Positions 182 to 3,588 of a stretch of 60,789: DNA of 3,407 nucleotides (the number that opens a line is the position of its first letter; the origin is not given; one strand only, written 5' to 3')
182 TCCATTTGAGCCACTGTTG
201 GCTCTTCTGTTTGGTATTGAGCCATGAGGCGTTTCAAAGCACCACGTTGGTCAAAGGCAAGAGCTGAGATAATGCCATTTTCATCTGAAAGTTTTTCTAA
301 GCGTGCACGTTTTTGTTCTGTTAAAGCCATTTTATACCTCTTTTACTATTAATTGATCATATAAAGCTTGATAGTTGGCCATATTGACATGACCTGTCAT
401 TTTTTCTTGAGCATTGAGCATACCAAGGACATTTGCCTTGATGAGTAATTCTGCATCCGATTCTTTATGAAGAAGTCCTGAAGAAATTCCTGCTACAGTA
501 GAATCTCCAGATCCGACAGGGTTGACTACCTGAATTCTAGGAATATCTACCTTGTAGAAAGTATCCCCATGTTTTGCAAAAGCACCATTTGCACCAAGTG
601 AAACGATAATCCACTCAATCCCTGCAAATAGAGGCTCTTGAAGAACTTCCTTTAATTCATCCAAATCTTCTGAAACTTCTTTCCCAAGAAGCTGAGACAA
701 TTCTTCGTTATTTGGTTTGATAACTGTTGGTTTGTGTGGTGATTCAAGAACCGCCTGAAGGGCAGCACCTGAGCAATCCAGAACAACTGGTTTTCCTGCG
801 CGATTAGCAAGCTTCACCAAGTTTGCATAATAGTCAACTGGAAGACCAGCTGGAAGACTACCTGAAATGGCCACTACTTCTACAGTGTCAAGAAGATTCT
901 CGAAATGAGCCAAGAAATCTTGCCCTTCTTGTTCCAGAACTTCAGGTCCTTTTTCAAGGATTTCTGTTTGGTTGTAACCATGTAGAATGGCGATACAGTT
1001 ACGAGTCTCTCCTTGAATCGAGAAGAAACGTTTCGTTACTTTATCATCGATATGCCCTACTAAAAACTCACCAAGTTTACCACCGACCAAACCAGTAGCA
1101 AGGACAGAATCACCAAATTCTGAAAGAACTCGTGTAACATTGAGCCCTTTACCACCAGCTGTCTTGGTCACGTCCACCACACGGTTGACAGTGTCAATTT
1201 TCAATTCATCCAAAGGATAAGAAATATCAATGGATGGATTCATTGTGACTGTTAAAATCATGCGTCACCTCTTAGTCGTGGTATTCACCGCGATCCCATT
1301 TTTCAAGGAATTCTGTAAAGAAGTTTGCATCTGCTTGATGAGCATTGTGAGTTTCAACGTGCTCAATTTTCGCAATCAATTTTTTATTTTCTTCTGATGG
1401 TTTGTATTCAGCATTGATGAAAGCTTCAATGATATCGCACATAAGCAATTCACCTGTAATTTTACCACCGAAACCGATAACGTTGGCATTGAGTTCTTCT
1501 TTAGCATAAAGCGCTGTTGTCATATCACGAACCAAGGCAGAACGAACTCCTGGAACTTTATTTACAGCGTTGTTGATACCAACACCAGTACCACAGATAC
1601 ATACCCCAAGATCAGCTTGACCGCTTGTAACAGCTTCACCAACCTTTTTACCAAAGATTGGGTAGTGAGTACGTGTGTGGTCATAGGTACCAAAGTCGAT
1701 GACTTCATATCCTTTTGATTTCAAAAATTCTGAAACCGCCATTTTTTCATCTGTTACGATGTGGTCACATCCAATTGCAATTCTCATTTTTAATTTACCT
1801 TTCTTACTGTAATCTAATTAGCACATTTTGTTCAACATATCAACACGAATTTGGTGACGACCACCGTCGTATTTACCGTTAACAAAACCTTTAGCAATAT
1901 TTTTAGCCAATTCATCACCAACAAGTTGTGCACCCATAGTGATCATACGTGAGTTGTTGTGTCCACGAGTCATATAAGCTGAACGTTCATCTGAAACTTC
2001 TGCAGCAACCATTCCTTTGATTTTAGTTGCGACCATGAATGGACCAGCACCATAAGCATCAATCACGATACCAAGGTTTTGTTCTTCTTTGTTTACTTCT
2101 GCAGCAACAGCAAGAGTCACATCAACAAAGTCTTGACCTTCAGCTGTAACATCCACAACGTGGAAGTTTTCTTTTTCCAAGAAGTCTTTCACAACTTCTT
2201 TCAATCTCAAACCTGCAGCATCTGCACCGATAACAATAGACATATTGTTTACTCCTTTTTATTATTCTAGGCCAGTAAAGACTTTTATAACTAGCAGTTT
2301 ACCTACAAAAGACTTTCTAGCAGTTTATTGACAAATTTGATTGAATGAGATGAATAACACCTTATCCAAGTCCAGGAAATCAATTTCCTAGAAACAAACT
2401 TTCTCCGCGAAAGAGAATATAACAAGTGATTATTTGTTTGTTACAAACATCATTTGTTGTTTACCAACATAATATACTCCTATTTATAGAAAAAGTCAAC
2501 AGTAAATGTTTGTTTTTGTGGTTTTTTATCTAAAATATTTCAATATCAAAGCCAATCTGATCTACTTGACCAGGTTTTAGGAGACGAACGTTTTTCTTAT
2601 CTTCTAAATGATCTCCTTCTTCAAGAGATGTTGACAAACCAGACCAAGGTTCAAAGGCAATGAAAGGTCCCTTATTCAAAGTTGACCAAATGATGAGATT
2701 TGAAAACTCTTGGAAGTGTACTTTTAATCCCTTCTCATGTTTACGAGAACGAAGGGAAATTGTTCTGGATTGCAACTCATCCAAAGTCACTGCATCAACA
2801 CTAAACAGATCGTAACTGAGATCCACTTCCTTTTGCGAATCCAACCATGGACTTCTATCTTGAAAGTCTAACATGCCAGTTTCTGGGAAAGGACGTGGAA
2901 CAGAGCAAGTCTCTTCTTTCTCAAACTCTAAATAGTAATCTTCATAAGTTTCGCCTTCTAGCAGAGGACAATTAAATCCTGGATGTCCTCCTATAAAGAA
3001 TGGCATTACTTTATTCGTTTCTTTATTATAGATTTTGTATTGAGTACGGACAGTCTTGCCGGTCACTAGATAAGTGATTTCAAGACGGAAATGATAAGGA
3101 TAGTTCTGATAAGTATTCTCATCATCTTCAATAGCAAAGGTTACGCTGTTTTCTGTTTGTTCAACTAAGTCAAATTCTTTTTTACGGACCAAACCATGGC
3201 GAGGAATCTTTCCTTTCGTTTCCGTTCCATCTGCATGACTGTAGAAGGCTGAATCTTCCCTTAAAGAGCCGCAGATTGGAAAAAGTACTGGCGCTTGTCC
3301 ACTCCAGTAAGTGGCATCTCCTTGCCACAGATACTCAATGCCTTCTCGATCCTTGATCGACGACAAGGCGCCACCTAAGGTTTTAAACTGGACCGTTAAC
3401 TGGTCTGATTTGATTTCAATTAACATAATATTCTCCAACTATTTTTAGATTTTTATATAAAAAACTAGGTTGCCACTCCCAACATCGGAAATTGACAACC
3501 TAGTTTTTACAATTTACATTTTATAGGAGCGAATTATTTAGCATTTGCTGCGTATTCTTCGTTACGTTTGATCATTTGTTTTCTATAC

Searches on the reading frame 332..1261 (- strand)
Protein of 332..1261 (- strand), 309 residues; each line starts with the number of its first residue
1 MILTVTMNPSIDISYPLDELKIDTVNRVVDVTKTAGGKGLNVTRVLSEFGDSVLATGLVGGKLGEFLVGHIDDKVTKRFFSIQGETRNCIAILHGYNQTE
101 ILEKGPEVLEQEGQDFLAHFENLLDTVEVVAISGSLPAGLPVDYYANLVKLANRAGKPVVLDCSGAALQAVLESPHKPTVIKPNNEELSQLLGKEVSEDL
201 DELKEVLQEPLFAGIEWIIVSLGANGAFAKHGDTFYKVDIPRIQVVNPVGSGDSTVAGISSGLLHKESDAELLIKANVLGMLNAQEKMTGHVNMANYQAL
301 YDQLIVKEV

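Call 42: search_protein_families(library=pfam, proteins=[window:332-1261:-], max_evalue=0.00001)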
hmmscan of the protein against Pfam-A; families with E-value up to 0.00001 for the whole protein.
window:332-1261:- (309 aa): 1 family
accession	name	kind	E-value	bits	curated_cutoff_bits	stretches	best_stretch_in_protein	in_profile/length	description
PF00294.29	PfkB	-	1e-56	193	25.8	1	8-290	4-296/302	pfkB family carbohydrate kinase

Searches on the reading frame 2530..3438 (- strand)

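Call 42: search_protein_families(library=pfam, proteins=[window:2530-3438:-], max_evalue=0.00001)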
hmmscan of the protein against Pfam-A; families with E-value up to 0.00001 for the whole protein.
window:2530-3438:- (302 aa): 1 family
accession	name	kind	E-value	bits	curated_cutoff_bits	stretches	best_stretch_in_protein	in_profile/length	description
PF01263.26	Aldose_epim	-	1.6e-33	116.8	27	1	6-279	2-293/299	Aldose 1-epimerase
